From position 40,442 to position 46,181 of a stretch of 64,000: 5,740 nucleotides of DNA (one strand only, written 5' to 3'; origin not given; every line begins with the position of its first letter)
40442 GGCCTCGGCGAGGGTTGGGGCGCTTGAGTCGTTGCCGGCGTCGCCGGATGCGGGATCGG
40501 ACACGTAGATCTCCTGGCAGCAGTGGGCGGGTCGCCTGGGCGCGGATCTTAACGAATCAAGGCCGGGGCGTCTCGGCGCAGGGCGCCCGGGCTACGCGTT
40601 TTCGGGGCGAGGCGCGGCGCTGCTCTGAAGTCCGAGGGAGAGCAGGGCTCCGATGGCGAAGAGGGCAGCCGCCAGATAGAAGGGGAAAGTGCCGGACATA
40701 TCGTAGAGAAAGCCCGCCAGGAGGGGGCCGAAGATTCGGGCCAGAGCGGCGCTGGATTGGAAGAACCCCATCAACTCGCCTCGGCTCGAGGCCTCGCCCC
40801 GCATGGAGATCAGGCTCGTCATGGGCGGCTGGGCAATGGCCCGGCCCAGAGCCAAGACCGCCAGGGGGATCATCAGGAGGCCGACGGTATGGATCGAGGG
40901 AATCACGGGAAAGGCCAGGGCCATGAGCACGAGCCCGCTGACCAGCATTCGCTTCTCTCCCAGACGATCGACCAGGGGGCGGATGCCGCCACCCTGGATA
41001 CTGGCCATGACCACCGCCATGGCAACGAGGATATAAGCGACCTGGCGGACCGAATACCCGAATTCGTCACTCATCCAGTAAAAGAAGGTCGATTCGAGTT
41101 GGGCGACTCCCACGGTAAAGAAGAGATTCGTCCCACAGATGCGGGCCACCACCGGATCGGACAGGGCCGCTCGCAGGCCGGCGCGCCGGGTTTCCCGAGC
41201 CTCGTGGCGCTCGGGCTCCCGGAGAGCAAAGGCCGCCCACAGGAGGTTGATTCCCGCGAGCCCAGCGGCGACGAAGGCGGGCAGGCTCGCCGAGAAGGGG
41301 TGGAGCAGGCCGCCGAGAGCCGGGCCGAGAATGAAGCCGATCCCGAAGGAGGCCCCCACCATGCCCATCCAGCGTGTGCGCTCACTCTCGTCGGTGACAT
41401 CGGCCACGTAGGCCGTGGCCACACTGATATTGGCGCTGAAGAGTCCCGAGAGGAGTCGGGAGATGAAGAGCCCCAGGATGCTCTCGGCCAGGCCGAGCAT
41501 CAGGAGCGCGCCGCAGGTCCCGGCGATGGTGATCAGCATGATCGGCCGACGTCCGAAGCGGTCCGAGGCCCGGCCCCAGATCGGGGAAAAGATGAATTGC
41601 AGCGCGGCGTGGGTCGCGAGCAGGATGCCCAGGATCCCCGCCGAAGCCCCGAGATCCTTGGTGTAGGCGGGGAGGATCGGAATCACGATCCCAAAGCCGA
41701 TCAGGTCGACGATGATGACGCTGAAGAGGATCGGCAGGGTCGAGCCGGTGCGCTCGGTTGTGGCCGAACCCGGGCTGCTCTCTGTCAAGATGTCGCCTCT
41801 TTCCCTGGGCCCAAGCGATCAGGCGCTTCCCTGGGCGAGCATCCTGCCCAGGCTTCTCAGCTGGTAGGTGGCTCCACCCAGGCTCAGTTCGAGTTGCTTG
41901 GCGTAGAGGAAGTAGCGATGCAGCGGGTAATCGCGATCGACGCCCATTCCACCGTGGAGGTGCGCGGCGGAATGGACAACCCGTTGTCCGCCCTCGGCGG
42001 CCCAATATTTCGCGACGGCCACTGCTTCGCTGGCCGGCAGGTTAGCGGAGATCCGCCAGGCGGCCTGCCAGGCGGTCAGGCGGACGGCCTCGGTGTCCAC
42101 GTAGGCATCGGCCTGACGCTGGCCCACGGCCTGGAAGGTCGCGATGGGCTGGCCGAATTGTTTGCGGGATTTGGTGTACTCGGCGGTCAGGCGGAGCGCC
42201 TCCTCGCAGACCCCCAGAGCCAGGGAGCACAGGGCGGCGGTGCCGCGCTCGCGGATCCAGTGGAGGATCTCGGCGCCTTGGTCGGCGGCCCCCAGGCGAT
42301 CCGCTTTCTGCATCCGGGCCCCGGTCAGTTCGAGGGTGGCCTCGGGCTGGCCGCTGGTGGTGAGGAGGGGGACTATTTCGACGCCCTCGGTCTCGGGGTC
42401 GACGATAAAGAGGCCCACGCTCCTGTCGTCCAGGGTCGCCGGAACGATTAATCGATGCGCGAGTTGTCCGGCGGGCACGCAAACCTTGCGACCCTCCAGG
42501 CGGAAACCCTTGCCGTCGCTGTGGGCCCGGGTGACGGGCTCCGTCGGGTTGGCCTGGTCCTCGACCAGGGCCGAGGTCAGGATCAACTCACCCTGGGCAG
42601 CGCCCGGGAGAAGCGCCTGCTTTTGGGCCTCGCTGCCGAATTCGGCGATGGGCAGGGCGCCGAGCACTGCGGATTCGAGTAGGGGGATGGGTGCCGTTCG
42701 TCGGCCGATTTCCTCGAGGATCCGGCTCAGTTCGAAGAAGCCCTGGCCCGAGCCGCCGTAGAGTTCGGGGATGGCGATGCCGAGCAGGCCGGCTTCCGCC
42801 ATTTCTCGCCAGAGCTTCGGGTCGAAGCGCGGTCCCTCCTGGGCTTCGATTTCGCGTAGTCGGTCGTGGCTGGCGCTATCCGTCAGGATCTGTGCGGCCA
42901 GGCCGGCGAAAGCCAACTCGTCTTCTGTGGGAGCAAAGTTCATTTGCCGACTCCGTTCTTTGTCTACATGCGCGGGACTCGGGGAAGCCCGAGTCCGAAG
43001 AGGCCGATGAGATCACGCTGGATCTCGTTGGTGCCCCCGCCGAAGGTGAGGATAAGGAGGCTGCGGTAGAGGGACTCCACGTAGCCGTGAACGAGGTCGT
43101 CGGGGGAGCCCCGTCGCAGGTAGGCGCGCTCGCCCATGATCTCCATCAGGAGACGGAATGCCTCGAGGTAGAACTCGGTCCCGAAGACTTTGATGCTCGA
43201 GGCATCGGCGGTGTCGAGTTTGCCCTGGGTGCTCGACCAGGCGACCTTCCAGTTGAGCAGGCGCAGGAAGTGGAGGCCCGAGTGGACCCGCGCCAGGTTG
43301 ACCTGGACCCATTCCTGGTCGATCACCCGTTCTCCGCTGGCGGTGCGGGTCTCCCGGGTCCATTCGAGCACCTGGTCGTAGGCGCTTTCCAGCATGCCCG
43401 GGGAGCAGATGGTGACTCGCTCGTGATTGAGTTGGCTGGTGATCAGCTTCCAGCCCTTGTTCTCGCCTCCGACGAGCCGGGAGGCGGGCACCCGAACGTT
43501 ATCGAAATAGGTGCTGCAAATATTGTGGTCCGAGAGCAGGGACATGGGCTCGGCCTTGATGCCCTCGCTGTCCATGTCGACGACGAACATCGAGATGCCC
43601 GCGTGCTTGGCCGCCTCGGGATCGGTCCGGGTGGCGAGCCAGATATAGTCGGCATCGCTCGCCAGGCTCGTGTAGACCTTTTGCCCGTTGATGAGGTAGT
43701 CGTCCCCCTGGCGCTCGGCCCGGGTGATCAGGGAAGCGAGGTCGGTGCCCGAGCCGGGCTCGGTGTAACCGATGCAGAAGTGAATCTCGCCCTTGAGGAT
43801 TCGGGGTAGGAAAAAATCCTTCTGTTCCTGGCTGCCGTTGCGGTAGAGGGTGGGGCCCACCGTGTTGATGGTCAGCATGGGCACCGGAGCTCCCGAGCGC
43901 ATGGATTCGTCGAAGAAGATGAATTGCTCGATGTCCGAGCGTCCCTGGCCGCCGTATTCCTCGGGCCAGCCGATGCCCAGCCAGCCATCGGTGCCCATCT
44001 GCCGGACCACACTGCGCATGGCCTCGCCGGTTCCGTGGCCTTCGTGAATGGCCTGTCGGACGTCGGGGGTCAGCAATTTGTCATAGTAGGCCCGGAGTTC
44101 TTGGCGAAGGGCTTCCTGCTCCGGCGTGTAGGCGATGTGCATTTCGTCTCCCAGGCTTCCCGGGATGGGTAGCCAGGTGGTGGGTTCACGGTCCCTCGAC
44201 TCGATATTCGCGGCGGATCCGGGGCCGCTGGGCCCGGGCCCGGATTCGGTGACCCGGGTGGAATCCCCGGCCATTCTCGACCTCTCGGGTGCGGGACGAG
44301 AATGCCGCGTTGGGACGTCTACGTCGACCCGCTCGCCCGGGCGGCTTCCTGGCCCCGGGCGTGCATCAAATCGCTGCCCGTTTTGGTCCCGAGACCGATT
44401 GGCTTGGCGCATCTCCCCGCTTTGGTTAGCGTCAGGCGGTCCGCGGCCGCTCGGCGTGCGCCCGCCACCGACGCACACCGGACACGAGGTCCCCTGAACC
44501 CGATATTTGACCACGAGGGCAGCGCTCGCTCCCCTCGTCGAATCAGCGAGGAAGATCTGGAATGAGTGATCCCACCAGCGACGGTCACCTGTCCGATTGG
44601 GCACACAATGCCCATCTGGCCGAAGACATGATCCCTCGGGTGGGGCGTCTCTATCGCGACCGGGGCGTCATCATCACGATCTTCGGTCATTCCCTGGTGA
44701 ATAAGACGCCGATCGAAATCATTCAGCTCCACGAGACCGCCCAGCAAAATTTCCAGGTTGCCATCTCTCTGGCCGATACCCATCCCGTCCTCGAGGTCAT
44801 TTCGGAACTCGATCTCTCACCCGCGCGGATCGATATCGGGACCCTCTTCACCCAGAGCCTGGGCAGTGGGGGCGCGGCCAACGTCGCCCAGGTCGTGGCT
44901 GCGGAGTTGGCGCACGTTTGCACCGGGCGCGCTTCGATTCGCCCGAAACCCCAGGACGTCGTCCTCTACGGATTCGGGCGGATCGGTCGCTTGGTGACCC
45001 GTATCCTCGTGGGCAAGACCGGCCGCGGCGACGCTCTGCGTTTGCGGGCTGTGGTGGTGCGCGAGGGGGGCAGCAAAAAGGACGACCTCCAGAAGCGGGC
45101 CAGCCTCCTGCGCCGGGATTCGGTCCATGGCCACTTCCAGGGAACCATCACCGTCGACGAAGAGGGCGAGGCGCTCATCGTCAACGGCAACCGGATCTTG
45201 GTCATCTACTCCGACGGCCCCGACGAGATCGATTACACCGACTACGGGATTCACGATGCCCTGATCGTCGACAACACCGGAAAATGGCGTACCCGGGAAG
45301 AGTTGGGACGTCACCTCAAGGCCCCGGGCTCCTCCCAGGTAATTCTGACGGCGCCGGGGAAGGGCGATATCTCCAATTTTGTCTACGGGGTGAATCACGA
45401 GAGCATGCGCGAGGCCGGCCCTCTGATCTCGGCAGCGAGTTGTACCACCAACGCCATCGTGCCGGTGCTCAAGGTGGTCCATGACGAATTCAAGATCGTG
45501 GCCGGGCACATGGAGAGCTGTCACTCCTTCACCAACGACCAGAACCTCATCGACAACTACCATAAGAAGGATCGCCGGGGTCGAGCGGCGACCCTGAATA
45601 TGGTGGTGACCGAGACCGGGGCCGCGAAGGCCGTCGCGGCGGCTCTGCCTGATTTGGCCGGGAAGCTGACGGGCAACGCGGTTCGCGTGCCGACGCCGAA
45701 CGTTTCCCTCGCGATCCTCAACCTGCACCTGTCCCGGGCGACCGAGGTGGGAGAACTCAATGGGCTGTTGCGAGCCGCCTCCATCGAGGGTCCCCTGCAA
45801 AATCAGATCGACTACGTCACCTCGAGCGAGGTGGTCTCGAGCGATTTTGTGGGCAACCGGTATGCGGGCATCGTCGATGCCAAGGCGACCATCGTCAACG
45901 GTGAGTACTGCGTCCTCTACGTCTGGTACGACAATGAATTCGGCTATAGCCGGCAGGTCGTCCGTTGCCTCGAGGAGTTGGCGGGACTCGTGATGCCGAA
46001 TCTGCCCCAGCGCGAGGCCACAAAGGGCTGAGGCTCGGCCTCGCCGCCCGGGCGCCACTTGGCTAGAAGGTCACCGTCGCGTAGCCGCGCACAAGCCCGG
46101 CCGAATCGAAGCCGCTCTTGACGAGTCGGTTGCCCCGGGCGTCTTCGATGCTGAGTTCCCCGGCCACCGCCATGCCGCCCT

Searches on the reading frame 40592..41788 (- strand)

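Call 18: search_protein_families(library=pfam, proteins=[window:40592-41788:-], max_evalue=0.00001)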
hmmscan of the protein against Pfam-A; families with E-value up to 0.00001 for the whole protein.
window:40592-41788:- (398 aa): 4 families
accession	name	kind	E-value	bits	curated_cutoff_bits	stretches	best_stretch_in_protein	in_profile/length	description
PF07690.21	MFS_1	-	2.3e-57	194.9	33.4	2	21-265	1-257/347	Major Facilitator Superfamily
PF12832.13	MFS_1_like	-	2.5e-15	56.9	25.2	1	32-372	15-372/373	MFS_1 like family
PF00083.30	Sugar_tr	-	2.1e-10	40.6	22.3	1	53-187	48-190/452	Sugar (and other) transporter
PF06779.20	MFS_4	-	1.3e-07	31.8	26.3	1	8-183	182-357/364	Uncharacterised MFS-type transporter YbfB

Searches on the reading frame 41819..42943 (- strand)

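Call 18: search_protein_families(library=pfam, proteins=[window:41819-42943:-], max_evalue=0.00001)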
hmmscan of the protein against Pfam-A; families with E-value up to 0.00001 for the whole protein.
window:41819-42943:- (374 aa): 3 families
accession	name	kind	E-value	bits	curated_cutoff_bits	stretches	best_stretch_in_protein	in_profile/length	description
PF00441.29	Acyl-CoA_dh_1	-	1.7e-30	106.6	22.4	1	234-367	14-147/150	Acyl-CoA dehydrogenase, C-terminal domain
PF02771.21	Acyl-CoA_dh_N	-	6.1e-23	81.8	22.9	1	6-119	1-113/113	Acyl-CoA dehydrogenase, N-terminal domain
PF08028.16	Acyl-CoA_dh_2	-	4.2e-09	37.2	22.7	1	238-345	3-120/134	Acyl-CoA dehydrogenase, C-terminal domain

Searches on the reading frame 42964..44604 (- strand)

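Call 18: search_protein_families(library=pfam, proteins=[window:42964-44604:-], max_evalue=0.00001)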
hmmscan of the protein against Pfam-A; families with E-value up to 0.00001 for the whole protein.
window:42964-44604:- (546 aa): 3 families
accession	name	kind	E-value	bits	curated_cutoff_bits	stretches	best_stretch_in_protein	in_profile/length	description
PF00441.29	Acyl-CoA_dh_1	-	3.3e-32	112.1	22.4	1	382-534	1-146/150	Acyl-CoA dehydrogenase, C-terminal domain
PF02771.21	Acyl-CoA_dh_N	-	2.3e-22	79.9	22.9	1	160-273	1-113/113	Acyl-CoA dehydrogenase, N-terminal domain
PF02770.24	Acyl-CoA_dh_M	-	6.5e-19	68.3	33.3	1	277-370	1-97/97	Acyl-CoA dehydrogenase, middle domain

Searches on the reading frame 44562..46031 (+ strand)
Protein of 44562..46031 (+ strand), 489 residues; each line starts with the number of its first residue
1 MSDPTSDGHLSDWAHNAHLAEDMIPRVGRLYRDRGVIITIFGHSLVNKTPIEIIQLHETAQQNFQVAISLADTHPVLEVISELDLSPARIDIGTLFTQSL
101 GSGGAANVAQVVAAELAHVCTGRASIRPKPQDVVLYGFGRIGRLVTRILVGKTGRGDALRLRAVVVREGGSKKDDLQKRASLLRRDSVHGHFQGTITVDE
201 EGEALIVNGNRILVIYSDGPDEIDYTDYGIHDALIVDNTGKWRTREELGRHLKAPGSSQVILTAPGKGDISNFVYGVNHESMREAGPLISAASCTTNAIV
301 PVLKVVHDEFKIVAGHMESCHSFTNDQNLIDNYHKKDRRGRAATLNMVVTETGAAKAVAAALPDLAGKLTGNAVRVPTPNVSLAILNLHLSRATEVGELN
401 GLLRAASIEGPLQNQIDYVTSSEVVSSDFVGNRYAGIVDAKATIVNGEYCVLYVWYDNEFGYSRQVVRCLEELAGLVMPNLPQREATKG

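Call 18: search_protein_families(library=pfam, proteins=[window:44562-46031:+], max_evalue=0.00001)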
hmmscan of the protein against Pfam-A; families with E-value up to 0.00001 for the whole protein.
window:44562-46031:+ (489 aa): 2 families
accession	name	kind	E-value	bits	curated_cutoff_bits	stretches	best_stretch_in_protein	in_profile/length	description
PF02800.25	Gp_dh_C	-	5.4e-42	143.5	24.4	1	299-456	1-158/158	Glyceraldehyde 3-phosphate dehydrogenase, C-terminal domain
PF00044.30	Gp_dh_N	-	1.7e-19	70.4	31.7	1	132-244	2-100/101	Glyceraldehyde 3-phosphate dehydrogenase, NAD binding domain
